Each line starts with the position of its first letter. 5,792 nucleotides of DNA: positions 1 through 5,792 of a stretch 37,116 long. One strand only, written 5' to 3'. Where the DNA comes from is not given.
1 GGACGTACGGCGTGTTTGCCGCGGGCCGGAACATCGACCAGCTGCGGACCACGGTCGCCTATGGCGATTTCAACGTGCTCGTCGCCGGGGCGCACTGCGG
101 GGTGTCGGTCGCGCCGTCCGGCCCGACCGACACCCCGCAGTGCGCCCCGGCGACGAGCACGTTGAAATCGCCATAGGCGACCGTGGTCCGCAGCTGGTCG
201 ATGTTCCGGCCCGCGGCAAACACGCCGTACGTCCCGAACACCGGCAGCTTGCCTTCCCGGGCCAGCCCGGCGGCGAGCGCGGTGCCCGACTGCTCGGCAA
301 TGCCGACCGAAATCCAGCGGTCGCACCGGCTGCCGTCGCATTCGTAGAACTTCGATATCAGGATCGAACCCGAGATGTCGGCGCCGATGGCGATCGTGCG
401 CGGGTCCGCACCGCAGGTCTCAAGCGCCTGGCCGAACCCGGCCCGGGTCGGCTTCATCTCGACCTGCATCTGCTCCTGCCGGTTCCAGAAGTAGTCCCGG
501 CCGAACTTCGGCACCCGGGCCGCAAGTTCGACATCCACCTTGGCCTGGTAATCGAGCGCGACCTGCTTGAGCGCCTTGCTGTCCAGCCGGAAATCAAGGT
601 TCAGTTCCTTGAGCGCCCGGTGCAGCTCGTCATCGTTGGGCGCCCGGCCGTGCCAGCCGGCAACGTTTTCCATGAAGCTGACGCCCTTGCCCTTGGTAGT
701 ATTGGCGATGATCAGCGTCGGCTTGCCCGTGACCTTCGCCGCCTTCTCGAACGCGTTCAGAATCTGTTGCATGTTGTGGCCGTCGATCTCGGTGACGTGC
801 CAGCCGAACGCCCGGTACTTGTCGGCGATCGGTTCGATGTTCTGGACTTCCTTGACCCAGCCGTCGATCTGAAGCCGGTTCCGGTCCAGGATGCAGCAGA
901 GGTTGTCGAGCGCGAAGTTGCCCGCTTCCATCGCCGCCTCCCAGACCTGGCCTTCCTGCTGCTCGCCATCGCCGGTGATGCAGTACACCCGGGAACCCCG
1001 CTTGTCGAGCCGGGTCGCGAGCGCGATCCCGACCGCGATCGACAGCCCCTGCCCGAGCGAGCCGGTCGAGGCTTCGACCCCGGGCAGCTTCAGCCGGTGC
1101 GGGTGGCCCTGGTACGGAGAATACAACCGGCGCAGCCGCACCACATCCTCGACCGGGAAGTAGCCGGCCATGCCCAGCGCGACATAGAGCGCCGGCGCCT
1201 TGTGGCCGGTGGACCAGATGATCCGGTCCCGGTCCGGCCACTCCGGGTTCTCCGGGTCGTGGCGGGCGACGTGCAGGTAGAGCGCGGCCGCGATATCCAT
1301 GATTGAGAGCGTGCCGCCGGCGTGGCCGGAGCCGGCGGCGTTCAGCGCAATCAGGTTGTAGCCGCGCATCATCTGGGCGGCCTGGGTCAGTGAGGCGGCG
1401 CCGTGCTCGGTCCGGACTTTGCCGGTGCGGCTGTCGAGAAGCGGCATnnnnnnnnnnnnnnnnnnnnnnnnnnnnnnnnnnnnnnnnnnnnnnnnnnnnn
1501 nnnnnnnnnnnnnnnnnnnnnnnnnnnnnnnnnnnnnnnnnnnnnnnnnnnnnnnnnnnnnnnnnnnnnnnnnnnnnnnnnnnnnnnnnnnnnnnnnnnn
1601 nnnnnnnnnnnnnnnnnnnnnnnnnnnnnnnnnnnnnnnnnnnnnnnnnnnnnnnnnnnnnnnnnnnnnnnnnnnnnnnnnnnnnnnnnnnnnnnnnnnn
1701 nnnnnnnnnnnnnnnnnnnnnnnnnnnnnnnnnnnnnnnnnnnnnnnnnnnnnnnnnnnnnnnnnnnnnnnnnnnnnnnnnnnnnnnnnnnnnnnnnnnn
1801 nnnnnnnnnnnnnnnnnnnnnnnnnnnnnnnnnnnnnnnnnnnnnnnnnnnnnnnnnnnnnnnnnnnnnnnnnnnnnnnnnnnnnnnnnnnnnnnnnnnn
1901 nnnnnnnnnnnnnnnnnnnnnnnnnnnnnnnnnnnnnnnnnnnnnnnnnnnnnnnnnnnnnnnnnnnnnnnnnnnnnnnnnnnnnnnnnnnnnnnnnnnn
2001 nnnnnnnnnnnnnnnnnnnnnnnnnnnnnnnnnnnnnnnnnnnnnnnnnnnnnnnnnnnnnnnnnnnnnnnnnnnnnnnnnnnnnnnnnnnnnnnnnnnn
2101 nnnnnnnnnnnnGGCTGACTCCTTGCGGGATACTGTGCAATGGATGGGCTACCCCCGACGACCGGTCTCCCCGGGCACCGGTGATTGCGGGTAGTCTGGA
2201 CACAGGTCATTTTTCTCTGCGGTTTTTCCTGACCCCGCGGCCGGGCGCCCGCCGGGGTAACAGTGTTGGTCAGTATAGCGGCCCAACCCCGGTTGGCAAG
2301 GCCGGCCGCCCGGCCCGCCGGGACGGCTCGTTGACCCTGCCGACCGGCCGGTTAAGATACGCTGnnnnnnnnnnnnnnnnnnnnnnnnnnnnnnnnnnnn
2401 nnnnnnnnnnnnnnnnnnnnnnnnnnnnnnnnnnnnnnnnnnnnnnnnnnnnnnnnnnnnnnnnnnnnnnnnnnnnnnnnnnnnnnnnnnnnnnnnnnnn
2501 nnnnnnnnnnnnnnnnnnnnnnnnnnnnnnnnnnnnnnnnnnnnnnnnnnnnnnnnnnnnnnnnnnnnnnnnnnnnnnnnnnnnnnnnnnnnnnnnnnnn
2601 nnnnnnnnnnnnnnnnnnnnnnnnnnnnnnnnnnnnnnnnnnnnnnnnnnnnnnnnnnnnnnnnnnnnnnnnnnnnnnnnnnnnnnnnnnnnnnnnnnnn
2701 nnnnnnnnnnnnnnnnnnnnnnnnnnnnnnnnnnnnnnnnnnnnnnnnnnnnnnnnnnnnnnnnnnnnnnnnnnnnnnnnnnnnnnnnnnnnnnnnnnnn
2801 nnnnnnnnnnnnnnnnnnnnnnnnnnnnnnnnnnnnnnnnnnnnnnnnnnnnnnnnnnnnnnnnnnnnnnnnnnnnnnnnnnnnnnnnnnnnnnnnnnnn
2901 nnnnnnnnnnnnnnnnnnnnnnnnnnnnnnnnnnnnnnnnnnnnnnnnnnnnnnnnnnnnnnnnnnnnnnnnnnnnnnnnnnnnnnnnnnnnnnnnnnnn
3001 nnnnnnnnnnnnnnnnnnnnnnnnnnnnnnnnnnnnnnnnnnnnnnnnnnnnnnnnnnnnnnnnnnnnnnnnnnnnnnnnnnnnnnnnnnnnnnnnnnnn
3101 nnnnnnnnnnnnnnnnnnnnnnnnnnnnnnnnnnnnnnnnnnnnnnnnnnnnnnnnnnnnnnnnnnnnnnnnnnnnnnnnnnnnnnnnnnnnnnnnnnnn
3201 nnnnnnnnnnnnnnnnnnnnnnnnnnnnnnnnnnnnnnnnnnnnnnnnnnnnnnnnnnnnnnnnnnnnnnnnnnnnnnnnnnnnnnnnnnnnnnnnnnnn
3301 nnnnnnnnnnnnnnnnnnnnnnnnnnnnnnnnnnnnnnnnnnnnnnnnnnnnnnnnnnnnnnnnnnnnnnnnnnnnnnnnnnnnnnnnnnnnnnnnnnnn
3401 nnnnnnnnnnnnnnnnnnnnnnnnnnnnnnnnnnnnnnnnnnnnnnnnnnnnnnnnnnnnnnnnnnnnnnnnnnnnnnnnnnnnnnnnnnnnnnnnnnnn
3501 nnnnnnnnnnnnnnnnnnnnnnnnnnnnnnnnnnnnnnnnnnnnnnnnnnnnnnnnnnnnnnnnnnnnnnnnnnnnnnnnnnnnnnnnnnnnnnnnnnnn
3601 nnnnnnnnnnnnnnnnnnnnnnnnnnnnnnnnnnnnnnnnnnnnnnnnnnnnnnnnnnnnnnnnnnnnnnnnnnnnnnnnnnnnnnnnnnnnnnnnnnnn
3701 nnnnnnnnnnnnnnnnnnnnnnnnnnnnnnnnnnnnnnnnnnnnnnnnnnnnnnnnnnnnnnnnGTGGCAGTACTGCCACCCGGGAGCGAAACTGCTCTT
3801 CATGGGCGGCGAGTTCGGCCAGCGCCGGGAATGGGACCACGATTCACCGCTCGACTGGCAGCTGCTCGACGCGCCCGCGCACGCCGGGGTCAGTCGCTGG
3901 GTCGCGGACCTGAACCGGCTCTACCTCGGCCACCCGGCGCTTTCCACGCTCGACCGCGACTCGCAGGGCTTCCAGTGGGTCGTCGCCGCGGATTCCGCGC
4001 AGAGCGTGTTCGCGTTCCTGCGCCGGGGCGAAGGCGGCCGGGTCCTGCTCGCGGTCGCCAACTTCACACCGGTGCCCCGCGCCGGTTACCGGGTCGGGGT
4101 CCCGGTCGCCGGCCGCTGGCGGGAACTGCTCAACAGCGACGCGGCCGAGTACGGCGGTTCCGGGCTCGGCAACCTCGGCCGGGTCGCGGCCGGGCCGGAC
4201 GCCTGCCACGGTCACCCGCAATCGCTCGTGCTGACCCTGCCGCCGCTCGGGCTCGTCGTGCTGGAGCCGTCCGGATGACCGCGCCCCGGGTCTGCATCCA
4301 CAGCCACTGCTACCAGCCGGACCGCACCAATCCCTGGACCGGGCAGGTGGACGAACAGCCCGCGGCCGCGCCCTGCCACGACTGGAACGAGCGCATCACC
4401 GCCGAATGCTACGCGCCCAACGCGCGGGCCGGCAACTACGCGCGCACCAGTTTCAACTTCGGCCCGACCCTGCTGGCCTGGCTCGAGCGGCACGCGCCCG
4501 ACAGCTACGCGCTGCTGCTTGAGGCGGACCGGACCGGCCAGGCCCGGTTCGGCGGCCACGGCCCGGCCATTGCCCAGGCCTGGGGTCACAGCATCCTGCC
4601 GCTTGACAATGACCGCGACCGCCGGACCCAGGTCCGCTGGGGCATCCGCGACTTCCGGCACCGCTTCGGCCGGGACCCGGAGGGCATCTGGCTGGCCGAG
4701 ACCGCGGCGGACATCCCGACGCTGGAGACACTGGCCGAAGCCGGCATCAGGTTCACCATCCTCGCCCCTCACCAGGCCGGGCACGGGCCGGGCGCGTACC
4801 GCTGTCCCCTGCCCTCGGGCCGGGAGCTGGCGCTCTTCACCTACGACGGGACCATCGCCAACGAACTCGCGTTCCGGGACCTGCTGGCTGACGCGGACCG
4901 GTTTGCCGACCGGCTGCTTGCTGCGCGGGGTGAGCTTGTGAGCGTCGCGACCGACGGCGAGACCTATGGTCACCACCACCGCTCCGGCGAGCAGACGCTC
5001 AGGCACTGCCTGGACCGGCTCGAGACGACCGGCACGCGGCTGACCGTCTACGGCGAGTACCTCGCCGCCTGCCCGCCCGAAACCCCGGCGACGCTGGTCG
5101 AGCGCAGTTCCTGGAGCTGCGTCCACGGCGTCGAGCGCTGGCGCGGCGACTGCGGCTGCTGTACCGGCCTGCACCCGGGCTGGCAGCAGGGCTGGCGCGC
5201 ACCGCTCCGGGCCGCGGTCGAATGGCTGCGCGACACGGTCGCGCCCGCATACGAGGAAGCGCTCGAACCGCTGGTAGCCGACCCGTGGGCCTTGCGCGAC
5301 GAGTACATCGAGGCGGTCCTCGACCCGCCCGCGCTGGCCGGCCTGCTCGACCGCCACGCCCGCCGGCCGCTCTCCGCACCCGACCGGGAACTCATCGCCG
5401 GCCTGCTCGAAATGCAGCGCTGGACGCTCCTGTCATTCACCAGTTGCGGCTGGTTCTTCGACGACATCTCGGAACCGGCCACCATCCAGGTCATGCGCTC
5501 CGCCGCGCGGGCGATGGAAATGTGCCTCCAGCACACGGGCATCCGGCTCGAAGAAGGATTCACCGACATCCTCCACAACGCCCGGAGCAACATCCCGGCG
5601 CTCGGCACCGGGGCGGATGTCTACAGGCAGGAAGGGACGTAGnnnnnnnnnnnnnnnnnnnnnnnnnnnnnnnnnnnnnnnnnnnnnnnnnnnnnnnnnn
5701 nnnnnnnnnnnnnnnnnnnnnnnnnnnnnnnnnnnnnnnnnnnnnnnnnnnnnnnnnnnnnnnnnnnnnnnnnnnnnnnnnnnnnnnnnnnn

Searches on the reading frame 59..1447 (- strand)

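Call 63: search_protein_families(library=pfam, proteins=[window:59-1447:-], max_evalue=0.001)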
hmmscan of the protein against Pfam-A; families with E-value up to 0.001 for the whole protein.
window:59-1447:- (462 aa): 5 families
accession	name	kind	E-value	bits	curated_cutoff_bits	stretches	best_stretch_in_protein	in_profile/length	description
PF00456.26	Transketolase_N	-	5.8e-60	203.5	22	1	22-304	4-297/334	Transketolase, thiamine diphosphate binding domain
PF02779.29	Transket_pyr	-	3e-17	63.3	27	1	333-451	4-124/174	Transketolase, pyrimidine binding domain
PF13292.11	DXP_synthase_N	-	4e-12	46.4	21.2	1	18-198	16-179/274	1-deoxy-D-xylulose-5-phosphate synthase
PF00676.26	E1_dh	-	2.6e-05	23.8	22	1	129-245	101-219/300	Dehydrogenase E1 component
PF02775.26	TPP_enzyme_C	-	6.1e-05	23.3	21.9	1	126-165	25-60/151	Thiamine pyrophosphate enzyme, C-terminal TPP binding domain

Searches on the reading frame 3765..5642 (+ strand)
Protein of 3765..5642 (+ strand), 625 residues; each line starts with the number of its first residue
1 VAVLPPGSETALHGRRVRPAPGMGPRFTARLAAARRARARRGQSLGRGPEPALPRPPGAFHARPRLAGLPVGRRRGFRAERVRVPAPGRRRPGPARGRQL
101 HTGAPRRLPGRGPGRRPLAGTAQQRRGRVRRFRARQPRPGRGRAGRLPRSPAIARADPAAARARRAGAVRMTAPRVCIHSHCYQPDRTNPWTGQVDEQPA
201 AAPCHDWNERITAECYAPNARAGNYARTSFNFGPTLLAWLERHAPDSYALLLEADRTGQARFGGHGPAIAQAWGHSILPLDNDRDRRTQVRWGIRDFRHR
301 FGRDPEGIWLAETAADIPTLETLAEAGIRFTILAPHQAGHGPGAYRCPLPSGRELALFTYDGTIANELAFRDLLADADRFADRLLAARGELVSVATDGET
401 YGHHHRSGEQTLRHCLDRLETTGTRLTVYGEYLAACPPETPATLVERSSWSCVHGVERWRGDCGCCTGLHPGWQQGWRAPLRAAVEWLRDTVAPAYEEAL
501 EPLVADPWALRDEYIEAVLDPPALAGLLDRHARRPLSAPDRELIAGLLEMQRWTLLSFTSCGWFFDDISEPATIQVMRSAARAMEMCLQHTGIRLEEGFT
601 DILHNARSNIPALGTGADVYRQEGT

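Call 6: search_protein_families(library=pfam, proteins=[window:3765-5642:+], max_evalue=0.01)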
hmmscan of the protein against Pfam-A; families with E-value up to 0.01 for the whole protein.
window:3765-5642:+ (625 aa): 2 families
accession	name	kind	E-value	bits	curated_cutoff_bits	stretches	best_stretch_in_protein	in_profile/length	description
PF12055.13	DUF3536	-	1e-53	183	25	1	473-622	1-152/284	Domain of unknown function (DUF3536)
PF03065.20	Glyco_hydro_57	-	4.1e-18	66.2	21.2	1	269-435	106-281/291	Glycosyl hydrolase family 57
